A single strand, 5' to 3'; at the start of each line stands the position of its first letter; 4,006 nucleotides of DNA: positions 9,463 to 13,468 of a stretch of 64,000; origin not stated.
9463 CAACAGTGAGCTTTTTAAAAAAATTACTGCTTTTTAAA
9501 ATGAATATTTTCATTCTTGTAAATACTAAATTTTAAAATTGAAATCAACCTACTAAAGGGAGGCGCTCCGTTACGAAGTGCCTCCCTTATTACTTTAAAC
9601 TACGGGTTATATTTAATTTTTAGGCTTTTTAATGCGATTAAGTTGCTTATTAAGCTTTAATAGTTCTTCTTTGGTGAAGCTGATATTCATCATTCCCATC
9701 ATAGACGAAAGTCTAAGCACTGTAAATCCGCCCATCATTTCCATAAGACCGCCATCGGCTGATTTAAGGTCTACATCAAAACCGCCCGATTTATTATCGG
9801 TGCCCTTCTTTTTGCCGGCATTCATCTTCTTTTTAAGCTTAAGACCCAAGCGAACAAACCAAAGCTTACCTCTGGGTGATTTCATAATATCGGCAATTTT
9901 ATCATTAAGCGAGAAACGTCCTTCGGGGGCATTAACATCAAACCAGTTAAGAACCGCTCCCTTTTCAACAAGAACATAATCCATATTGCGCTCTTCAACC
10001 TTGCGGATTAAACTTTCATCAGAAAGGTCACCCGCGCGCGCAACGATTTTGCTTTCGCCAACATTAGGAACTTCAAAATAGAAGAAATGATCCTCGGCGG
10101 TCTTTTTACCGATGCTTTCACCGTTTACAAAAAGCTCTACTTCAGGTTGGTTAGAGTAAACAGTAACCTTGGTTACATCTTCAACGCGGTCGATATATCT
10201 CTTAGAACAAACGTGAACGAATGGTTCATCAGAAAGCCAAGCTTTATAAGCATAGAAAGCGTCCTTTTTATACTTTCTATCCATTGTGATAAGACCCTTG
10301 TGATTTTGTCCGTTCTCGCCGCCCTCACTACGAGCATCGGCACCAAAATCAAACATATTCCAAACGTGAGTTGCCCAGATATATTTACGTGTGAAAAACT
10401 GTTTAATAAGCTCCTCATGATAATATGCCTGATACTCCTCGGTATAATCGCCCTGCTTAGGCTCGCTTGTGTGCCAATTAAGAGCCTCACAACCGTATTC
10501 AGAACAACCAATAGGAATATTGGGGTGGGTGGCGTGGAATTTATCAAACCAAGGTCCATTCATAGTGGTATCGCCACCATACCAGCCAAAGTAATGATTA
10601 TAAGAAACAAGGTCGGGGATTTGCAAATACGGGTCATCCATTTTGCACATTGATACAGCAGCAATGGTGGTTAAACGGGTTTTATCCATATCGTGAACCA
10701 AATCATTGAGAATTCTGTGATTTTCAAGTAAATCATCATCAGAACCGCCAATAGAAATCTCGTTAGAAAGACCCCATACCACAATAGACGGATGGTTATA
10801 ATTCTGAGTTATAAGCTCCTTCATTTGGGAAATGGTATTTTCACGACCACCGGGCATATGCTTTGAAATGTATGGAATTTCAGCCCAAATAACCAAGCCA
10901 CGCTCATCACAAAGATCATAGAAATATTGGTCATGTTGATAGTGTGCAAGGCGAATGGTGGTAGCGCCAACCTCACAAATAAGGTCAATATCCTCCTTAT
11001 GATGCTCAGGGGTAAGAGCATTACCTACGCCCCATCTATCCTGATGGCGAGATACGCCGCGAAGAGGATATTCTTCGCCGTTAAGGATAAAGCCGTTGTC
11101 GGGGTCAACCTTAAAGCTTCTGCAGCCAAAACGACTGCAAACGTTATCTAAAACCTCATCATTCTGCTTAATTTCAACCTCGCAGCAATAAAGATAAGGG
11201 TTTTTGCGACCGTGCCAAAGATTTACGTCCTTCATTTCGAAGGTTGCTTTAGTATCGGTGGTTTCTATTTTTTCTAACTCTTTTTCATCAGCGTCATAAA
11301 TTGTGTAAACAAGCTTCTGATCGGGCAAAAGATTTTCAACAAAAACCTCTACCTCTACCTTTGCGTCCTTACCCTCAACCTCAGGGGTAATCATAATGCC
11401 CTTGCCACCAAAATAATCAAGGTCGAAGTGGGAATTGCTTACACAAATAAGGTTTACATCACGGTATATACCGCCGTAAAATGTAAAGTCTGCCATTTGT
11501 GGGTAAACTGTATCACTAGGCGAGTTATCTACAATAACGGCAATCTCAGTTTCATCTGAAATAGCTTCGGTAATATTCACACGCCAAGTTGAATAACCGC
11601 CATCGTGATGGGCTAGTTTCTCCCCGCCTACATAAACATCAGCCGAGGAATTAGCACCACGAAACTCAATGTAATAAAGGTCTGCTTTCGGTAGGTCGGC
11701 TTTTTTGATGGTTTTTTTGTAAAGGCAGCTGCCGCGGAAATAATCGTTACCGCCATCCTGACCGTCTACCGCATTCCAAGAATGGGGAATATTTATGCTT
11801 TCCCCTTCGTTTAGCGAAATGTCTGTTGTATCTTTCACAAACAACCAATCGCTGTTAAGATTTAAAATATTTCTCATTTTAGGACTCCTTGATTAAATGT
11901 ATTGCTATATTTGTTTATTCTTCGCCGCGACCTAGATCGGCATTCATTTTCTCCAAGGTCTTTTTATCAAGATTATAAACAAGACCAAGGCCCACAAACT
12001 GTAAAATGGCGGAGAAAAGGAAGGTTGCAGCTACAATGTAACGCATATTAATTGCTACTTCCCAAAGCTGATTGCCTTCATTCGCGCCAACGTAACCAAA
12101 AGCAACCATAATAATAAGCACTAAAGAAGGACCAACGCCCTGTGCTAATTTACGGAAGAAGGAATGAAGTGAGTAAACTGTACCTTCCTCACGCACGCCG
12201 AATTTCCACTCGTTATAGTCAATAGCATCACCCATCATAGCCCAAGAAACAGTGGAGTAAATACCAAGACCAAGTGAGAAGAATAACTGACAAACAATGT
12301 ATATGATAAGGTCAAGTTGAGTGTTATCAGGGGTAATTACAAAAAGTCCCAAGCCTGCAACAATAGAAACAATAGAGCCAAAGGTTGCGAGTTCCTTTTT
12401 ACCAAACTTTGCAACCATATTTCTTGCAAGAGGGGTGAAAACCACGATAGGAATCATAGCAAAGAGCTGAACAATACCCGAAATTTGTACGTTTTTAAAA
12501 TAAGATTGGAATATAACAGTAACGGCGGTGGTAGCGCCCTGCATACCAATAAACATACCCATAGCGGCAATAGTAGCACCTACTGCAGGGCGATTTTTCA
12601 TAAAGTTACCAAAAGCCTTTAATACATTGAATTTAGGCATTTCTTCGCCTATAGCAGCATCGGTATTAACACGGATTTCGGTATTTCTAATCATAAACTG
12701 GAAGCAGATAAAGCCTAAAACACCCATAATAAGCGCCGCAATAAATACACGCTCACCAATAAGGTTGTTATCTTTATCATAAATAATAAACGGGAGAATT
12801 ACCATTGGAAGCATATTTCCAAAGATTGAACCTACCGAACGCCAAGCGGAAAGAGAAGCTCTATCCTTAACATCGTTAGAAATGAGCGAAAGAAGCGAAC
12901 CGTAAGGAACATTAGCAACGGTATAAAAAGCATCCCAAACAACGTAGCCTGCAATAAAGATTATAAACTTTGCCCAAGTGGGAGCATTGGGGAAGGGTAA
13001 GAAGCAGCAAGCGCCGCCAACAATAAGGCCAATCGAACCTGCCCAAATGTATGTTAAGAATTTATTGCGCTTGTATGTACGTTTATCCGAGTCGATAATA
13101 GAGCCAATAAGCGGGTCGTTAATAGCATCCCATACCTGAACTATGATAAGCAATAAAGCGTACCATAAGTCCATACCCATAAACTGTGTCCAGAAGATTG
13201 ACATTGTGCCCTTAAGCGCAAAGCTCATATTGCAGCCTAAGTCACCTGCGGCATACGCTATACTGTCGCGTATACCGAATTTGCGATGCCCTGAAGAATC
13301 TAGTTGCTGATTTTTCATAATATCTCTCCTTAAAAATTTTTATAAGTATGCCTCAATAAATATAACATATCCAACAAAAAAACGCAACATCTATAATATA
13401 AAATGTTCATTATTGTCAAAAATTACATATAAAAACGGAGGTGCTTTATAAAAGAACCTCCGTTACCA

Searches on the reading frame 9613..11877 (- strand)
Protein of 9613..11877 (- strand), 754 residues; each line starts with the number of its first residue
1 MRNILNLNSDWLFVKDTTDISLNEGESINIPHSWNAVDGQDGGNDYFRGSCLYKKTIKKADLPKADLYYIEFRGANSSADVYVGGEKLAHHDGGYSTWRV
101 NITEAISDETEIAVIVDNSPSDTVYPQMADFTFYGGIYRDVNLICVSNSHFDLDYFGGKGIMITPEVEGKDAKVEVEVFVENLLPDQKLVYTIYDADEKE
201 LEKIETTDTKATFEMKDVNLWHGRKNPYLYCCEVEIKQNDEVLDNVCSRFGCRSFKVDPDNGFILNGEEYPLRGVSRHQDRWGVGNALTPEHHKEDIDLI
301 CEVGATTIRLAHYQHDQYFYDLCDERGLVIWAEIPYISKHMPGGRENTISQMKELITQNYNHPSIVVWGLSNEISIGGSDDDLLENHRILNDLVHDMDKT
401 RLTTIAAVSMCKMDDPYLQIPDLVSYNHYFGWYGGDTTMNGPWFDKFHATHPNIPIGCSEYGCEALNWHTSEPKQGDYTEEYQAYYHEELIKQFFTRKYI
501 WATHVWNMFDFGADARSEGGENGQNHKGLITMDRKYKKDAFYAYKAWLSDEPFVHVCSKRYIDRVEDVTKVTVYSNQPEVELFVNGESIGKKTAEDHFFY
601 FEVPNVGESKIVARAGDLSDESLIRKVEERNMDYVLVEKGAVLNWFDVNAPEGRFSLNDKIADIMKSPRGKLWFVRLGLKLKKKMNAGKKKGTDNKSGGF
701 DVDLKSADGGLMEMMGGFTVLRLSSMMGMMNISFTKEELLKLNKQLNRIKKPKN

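Call 57: search_protein_families(library=pfam, proteins=[window:9613-11877:-], max_evalue=0.00001)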
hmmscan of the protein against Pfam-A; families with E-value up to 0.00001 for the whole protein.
window:9613-11877:- (754 aa): 6 families
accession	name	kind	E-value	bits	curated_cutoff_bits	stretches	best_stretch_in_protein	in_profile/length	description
PF02836.23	Glyco_hydro_2_C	-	6.9e-31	107.9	21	1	260-545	5-295/302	Glycosyl hydrolases family 2, TIM barrel domain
PF00703.27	Glyco_hydro_2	-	1.9e-10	41.9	23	1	161-253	6-109/109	Glycosyl hydrolases family 2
PF16355.11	DUF4982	-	3.4e-10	40.2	23.9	1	568-613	3-52/61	Domain of unknown function (DUF4982)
PF02837.24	Glyco_hydro_2_N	-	1.1e-08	35.6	28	1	19-144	25-166/169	Glycosyl hydrolases family 2, sugar binding domain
PF22820.2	TcaA_3rd_4th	-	3.8e-08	33.6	27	1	568-611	2-44/73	TcaA protein 3rd/4th domain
PF22666.2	Glyco_hydro_2_N2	-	3.7e-06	27.6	27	0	51-119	50-120/167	Glycosyl hydrolase 2 galactose-binding domain-like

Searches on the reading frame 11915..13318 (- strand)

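Call 57: search_protein_families(library=pfam, proteins=[window:11915-13318:-], max_evalue=0.00001)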
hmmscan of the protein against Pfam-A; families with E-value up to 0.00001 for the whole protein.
window:11915-13318:- (467 aa): 2 families
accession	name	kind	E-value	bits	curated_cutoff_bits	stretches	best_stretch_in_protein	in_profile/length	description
PF13347.12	MFS_2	-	1.1e-57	195.9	27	1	22-446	2-422/427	MFS/sugar transport protein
PF07690.21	MFS_1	-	1.6e-15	57.3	33.4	1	95-397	66-347/347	Major Facilitator Superfamily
